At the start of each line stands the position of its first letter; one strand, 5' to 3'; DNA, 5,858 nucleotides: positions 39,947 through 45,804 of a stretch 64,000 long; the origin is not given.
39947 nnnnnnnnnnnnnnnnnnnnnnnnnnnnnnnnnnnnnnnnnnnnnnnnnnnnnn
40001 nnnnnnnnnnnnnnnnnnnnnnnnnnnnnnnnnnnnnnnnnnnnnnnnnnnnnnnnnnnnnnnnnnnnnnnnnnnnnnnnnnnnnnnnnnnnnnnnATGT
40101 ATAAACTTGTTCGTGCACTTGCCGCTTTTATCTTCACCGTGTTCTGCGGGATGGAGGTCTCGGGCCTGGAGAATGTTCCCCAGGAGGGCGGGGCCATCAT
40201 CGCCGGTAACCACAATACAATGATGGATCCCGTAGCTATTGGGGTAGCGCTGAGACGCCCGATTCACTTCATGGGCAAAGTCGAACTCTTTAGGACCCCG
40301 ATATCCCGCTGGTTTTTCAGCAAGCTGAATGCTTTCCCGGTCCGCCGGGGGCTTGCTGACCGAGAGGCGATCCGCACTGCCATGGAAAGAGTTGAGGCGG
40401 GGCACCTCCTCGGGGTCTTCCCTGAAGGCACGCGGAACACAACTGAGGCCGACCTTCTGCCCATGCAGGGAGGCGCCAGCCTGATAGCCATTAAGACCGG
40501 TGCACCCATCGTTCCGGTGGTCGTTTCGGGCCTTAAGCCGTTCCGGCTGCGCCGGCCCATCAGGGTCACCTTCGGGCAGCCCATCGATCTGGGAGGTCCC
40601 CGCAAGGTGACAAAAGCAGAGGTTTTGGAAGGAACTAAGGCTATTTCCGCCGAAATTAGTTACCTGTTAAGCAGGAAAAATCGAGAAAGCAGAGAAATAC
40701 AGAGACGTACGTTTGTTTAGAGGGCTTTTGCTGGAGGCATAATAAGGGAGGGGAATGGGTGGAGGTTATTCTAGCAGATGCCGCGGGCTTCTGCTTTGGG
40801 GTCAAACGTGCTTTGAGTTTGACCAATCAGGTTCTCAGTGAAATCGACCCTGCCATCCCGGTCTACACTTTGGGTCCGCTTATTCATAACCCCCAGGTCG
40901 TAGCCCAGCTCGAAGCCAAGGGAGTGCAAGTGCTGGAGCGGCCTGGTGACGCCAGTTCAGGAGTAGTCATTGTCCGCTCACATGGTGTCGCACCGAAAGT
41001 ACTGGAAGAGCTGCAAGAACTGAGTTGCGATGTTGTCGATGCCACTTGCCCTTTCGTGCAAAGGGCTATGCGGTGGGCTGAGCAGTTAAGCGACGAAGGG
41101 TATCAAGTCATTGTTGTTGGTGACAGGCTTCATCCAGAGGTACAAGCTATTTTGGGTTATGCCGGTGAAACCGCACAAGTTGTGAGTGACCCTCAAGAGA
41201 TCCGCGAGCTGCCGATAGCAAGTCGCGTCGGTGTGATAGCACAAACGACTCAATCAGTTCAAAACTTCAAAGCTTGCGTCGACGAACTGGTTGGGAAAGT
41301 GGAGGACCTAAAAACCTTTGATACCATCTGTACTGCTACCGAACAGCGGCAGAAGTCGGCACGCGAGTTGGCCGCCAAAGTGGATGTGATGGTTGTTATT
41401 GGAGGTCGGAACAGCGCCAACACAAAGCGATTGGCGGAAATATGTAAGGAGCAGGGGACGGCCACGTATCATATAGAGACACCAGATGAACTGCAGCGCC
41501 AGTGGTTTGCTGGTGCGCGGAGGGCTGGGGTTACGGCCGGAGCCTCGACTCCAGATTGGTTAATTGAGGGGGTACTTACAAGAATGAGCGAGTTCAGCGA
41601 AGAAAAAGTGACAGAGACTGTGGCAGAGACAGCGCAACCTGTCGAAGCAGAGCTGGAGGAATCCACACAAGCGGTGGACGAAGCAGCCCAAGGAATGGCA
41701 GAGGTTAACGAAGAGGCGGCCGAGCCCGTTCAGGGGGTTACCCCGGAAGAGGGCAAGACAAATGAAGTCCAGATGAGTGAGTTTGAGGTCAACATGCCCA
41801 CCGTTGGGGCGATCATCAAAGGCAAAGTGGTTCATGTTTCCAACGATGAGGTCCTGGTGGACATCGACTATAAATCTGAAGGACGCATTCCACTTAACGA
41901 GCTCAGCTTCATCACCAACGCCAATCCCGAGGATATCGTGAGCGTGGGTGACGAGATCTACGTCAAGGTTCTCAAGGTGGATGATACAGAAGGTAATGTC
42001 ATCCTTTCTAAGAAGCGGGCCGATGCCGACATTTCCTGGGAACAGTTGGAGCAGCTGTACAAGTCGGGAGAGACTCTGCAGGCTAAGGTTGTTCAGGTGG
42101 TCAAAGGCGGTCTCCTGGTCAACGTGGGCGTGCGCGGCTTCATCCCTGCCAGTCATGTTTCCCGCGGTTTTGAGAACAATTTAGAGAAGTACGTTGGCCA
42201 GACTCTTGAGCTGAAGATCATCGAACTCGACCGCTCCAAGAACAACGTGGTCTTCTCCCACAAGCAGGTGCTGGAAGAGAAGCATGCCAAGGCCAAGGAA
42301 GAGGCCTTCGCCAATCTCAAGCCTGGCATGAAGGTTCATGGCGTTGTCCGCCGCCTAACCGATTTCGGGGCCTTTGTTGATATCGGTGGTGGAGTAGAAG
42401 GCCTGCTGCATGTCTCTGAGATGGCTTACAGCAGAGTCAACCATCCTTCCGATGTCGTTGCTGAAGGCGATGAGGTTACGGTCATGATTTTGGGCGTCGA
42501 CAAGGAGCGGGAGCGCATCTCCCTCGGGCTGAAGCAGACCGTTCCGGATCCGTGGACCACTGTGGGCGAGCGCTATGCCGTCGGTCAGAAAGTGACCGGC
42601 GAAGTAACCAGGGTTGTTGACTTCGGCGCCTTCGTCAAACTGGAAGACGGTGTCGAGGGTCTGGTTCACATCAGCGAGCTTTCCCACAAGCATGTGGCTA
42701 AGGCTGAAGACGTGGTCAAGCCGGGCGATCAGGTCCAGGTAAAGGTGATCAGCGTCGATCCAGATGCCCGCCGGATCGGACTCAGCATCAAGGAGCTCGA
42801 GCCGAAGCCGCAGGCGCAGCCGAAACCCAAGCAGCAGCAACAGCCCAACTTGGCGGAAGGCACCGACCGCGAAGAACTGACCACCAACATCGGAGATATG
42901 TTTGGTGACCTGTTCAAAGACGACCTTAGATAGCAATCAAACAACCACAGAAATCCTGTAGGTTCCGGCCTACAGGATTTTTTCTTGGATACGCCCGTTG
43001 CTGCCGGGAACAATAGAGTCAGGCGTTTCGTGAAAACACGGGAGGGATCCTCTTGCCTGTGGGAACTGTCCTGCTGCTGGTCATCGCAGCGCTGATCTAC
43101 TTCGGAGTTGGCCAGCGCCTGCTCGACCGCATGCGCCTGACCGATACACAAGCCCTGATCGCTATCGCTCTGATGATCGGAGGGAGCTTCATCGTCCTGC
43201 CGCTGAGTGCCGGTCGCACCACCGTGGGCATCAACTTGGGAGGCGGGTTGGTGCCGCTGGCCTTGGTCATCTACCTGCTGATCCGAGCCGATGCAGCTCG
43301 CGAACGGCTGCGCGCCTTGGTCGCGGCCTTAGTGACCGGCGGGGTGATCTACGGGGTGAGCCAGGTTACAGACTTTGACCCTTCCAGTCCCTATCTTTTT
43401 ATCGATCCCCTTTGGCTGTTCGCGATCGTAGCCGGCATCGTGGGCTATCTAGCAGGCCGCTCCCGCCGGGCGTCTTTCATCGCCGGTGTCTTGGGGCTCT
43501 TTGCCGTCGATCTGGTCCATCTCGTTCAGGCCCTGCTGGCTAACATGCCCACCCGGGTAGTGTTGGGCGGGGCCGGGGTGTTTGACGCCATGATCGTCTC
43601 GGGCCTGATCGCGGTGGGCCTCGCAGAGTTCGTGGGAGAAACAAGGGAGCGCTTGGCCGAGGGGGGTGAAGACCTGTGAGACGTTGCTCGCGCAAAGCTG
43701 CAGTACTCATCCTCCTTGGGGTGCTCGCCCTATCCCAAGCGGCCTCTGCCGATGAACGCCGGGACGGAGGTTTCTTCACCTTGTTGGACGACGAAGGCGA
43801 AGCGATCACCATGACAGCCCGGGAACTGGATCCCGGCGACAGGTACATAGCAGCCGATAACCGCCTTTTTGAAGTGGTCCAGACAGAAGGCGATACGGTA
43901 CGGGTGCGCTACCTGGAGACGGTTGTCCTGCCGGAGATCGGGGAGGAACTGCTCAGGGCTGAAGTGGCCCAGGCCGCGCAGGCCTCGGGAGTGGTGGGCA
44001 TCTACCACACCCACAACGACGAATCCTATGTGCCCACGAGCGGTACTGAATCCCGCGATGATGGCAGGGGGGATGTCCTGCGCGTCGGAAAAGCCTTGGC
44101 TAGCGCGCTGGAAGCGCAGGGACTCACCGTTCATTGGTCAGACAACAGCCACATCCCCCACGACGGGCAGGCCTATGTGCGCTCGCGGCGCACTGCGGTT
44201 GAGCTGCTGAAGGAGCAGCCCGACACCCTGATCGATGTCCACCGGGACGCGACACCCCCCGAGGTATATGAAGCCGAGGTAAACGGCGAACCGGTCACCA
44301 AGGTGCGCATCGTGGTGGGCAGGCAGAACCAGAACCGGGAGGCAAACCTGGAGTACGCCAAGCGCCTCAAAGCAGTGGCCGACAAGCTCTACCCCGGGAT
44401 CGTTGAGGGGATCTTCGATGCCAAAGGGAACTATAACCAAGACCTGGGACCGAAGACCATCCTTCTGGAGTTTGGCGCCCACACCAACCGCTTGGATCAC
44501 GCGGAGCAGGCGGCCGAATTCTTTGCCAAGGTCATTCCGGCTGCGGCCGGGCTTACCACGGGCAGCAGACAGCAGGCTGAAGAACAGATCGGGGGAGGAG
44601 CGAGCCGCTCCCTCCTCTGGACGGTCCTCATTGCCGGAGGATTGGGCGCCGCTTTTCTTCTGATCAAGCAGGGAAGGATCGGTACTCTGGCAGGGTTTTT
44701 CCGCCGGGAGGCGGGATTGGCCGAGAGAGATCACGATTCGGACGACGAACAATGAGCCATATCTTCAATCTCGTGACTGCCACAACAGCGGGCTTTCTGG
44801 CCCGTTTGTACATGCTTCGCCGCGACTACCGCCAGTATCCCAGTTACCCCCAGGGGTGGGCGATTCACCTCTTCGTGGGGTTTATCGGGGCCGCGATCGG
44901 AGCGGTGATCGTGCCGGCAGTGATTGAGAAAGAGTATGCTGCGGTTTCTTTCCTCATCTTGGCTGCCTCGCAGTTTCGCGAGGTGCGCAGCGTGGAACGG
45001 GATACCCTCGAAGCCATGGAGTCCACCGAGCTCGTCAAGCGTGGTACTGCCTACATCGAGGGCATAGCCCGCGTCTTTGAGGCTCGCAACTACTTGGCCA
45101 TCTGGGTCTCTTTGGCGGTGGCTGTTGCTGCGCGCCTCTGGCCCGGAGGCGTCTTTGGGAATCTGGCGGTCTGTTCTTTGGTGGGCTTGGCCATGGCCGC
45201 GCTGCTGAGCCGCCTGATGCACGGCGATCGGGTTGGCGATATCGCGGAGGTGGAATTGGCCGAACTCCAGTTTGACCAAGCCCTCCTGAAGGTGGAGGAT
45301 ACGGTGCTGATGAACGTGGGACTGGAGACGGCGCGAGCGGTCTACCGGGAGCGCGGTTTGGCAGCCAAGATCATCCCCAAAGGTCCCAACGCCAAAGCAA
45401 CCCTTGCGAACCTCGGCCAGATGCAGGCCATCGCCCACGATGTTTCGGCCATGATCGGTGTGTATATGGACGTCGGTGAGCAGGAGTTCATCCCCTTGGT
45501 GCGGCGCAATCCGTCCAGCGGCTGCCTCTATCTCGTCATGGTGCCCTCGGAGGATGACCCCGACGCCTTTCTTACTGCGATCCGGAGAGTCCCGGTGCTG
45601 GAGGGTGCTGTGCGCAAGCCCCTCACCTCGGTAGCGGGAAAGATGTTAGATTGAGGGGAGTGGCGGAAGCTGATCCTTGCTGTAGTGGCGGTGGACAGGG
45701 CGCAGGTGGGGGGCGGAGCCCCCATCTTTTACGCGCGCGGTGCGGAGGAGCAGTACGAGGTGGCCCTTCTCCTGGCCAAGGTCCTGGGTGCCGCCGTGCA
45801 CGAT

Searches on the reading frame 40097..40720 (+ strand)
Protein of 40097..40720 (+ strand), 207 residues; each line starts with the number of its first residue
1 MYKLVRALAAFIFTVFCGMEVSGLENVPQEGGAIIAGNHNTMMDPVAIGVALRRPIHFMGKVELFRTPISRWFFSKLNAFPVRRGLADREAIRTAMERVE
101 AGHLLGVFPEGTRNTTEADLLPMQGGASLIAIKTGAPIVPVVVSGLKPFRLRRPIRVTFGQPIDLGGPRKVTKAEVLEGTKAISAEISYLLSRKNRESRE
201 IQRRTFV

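Call 24: search_protein_families(library=pfam, proteins=[window:40097-40720:+], max_evalue=0.00001)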
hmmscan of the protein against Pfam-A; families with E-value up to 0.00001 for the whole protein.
window:40097-40720:+ (207 aa): 1 family
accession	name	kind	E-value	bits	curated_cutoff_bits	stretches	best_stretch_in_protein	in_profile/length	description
PF01553.26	Acyltransferase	-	3.7e-31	108.1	23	1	19-144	2-132/132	Acyltransferase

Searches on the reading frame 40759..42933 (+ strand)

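Call 24: search_protein_families(library=pfam, proteins=[window:40759-42933:+], max_evalue=0.00001)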
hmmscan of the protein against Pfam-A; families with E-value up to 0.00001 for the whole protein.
window:40759-42933:+ (724 aa): 7 families
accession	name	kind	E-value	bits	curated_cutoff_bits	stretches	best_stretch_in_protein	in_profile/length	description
PF02401.23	LYTB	-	8.1e-98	327.4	24.5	1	3-276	1-266/267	LytB protein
PF00575.29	S1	-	3.1e-77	255.4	22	4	607-678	3-74/74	S1 RNA binding domain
PF23459.1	S1_RRP5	-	1.9e-25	89.7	27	2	520-589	1-70/72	RRP5 S1 domain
PF21710.3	Spt6_S1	-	4.7e-12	46.5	27.5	0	615-679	23-88/91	Spt6, S1/OB domain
PF18614.7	RNase_II_C_S1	-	1.8e-07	31.3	26.6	0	646-676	25-57/59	RNase II-type exonuclease C-terminal S1 domain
PF17092.11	PCB_OB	-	3.5e-07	31.4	27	0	327-404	8-97/111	Penicillin-binding protein OB-like domain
PF13509.12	S1_2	-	7.5e-07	29.6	21.8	0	608-645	1-38/61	S1 domain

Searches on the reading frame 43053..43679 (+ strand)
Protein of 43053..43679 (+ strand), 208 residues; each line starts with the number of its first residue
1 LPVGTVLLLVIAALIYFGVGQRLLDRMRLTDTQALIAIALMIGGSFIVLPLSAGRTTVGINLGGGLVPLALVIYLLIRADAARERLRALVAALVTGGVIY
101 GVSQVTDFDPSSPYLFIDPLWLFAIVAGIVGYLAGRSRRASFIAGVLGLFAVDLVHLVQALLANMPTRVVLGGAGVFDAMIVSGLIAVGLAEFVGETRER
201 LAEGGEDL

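Call 24: search_protein_families(library=pfam, proteins=[window:43053-43679:+], max_evalue=0.00001)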
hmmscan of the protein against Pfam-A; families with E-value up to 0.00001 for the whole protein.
window:43053-43679:+ (208 aa): 1 family
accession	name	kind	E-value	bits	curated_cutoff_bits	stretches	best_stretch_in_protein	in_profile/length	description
PF07758.16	DUF1614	-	5.9e-14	52.8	23.9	1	50-188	33-169/171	Protein of unknown function (DUF1614)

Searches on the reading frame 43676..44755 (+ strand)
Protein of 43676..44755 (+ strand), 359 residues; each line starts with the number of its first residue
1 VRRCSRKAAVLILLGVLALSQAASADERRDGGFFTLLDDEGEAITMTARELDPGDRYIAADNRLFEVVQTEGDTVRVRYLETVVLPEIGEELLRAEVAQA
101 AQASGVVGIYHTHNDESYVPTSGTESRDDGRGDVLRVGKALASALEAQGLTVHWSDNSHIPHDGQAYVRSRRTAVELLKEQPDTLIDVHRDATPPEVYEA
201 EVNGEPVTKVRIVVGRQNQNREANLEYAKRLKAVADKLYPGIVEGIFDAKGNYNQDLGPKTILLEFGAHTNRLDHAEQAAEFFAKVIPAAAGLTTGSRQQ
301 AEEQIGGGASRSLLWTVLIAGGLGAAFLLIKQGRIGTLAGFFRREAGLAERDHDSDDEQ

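Call 24: search_protein_families(library=pfam, proteins=[window:43676-44755:+], max_evalue=0.00001)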
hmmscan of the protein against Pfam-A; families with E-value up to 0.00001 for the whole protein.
window:43676-44755:+ (359 aa): 1 family
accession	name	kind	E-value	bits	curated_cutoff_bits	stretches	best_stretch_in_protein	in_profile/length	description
PF07454.18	SpoIIP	-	1.6e-58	198.8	24.4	1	99-287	75-268/269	Stage II sporulation protein P (SpoIIP)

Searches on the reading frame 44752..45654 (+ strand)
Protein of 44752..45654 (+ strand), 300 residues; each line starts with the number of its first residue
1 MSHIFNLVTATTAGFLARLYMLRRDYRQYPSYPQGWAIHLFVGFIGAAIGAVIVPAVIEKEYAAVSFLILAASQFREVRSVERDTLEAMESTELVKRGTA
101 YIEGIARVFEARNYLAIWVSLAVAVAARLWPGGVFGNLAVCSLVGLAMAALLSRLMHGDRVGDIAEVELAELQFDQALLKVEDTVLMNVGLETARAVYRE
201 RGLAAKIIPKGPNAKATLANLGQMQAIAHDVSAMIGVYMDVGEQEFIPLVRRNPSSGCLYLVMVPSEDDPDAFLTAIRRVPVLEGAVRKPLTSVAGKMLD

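Call 24: search_protein_families(library=pfam, proteins=[window:44752-45654:+], max_evalue=0.00001)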
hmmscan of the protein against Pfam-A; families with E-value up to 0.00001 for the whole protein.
window:44752-45654:+ (300 aa): 1 family
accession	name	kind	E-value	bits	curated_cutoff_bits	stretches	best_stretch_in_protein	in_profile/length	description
PF14045.11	YIEGIA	-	6.5e-106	353.8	27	1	7-292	2-281/282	YIEGIA protein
